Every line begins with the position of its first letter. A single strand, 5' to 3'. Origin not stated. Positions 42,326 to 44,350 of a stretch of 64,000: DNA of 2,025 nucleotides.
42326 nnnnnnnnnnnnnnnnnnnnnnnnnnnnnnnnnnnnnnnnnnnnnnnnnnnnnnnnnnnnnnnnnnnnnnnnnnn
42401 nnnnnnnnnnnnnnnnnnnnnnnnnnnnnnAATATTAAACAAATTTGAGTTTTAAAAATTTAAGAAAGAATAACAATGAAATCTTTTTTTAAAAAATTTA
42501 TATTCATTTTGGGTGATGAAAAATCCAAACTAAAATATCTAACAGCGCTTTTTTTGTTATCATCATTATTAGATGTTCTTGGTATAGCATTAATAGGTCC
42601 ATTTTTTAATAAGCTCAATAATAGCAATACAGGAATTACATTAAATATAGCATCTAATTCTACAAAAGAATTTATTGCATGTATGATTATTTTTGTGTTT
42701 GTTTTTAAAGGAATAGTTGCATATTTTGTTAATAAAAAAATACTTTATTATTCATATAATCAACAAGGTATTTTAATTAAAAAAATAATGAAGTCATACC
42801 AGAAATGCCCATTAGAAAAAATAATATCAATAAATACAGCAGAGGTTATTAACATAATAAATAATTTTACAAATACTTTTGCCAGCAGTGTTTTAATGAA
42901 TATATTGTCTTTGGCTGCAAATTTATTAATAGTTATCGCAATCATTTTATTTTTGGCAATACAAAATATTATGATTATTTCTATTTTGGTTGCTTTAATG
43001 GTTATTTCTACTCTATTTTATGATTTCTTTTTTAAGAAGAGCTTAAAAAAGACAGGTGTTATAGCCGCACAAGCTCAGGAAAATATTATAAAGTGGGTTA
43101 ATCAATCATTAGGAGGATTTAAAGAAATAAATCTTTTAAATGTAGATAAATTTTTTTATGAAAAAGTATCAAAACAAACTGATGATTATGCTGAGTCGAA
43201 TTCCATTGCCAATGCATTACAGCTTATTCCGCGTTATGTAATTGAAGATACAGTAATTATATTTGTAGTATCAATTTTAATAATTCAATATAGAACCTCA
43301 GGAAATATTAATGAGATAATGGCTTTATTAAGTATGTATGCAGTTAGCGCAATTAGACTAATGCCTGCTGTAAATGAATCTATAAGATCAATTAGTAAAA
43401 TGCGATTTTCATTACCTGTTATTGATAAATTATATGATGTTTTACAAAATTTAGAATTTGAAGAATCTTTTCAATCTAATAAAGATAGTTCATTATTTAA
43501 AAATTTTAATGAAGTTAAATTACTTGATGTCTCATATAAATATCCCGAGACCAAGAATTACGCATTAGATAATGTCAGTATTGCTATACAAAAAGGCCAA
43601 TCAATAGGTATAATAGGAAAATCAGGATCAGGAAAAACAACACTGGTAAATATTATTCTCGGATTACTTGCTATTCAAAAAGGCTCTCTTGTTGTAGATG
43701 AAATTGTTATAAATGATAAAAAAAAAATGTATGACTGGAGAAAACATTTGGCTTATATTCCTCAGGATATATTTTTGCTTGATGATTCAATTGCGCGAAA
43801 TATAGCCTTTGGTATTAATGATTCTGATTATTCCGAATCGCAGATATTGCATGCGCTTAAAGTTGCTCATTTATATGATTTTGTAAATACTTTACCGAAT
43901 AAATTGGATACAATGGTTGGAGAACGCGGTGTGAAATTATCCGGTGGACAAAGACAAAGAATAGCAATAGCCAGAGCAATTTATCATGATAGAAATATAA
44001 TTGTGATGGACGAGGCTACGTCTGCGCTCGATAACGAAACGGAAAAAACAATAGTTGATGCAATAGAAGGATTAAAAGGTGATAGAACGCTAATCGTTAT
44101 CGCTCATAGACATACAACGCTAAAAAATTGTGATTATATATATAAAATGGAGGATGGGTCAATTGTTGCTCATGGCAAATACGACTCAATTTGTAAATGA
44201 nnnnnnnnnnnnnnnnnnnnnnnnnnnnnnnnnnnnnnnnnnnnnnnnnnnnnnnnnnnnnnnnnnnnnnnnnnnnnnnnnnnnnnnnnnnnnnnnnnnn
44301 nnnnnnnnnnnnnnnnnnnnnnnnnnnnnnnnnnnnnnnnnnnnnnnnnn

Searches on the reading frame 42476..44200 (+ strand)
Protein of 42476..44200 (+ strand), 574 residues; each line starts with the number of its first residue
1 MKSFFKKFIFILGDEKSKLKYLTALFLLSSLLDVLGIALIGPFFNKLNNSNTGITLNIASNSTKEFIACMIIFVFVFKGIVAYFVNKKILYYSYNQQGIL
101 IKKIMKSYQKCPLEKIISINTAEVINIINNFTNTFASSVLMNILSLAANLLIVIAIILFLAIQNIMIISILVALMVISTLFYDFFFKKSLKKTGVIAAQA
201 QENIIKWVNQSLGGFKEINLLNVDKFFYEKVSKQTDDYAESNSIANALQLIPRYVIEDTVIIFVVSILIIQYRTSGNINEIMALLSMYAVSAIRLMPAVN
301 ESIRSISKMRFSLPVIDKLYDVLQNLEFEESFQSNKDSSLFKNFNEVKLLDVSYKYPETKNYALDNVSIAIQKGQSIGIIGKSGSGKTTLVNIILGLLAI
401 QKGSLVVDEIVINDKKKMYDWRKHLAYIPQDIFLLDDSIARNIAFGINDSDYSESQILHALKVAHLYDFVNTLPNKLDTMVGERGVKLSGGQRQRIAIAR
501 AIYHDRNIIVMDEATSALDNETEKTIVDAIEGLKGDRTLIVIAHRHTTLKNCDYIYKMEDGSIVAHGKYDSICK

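Call 14: search_protein_families(library=pfam, proteins=[window:42476-44200:+], max_evalue=1)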
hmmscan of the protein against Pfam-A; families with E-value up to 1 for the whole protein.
window:42476-44200:+ (574 aa): 27 families (the best 25 are shown)
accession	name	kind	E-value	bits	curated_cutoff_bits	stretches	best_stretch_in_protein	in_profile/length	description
PF00005.33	ABC_tran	-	1.5e-29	103.7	25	1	364-516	1-137/137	ABC transporter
PF02463.25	SMC_N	-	3.1e-12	46.8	40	1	360-559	11-212/220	RecF/RecN/SMC N terminal domain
PF00664.28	ABC_membrane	-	2.7e-10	40.8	28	1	23-242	5-217/274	ABC transporter transmembrane region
PF20720.3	nSTAND3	-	0.00012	22.3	27.2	1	364-443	7-79/155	Novel STAND NTPase 3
PF13555.12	AAA_29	-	0.0021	18.2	27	1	365-398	13-46/61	P-loop containing region of AAA domain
PF10060.15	DUF2298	-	0.0026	17.2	27.8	1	27-179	329-432/488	Uncharacterized membrane protein (DUF2298)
PF01935.23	DUF87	-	0.0037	17.8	23.2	1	375-423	24-68/220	Helicase HerA, central domain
PF03266.21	NTPase_1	-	0.0068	16.7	23.9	0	377-399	2-24/168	NTPase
PF00006.31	ATP-synt_ab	-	0.0068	16.5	29.5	1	368-395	8-35/213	ATP synthase alpha/beta family, nucleotide-binding domain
PF09818.15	ABC_ATPase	-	0.0084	15.6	23.2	1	463-518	134-188/283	P-loop domain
PF13401.12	AAA_22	-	0.012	16.4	27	1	375-426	6-52/130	AAA domain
PF00270.35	DEAD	-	0.021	15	26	0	460-534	91-146/167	DEAD/DEAH box helicase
PF03193.22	RsgA_GTPase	-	0.033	14.5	30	1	361-401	94-133/174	RsgA GTPase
PF13479.12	AAA_24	-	0.033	14.5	27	1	374-520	2-79/195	AAA domain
PF00004.35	AAA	-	0.04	14.8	21.2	0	379-480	3-38/131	ATPase family associated with various cellular activities (AAA)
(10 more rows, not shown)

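Call 51: search_protein_families(library=ncbifam, proteins=[window:42476-44200:+], max_evalue=0.00001)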
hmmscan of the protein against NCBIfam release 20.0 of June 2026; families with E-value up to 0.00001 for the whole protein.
window:42476-44200:+ (574 aa): 185 families (the best 25 are shown)
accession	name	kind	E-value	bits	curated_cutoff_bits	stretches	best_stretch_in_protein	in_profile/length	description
NF050066.1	LPSTprtrPglK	equivalog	8.7e-87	291.8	1000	1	5-561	2-558/558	BC-type lipopolysaccharide transporter PglK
TIGR02203.1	MsbA_lipidA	equivalog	1.9e-84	284.2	602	1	37-570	26-553/572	lipid A export permease/ATP-binding protein MsbA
NF045513.1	HepA_fam_ABC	equivalog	2.6e-76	257.3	725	1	6-572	20-595/610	heterocyst formation ABC transporter subunit HepA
TIGR03375.1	type_I_sec_LssB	subfamily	4.7e-72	243.3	693.1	1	122-573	248-689/696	type I secretion system permease/ATPase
NF008381.0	PRK11176.1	equivalog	3.8e-71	240.2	867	1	59-571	59-564/582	lipid A ABC transporter ATP-binding protein/permease MsbA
TIGR02204.1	MsbA_rel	hypoth_equivalog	2.4e-67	227.9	780.4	1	121-572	114-561/576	ABC transporter, permease/ATP-binding protein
NF010178.0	PRK13657.1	equivalog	1.2e-62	212.2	733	1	75-572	66-556/588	glucan ABC transporter ATP-binding protein/ permease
TIGR02857.1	CydD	equivalog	4.2e-62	210.8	435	1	321-558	299-529/529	thiol reductant ABC exporter subunit CydD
NF008364.0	PRK11160.1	equivalog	5.3e-61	206.9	630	1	116-572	111-561/575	heme ABC transporter ATP-binding protein/permease CydC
TIGR01842.1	type_I_sec_PrtD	subfamily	5.8e-61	206.6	510.15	1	56-573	37-541/544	type I secretion system permease/ATPase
TIGR03797.1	NHLM_micro_ABC2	equivalog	7.4e-59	199.9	709.4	1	127-572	241-671/686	NHLP bacteriocin export ABC transporter permease/ATPase subunit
TIGR03796.1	NHLM_micro_ABC1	equivalog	2.9e-57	194.3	853.3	1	60-572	190-698/710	NHLP family bacteriocin export ABC transporter peptidase/permease/ATPase subunit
TIGR01846.1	type_I_sec_HlyB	subfamily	7.3e-57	193.1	725.55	1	117-572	231-678/694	type I secretion system permease/ATPase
TIGR02868.1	CydC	equivalog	3.3e-56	191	329.05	1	122-545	110-529/530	thiol reductant ABC exporter subunit CydC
NF052233.1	CphA_assoc_ABC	equivalog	9.4e-55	186.3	880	1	133-572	298-729/766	cyanophycin metabolism-associated ABC transporter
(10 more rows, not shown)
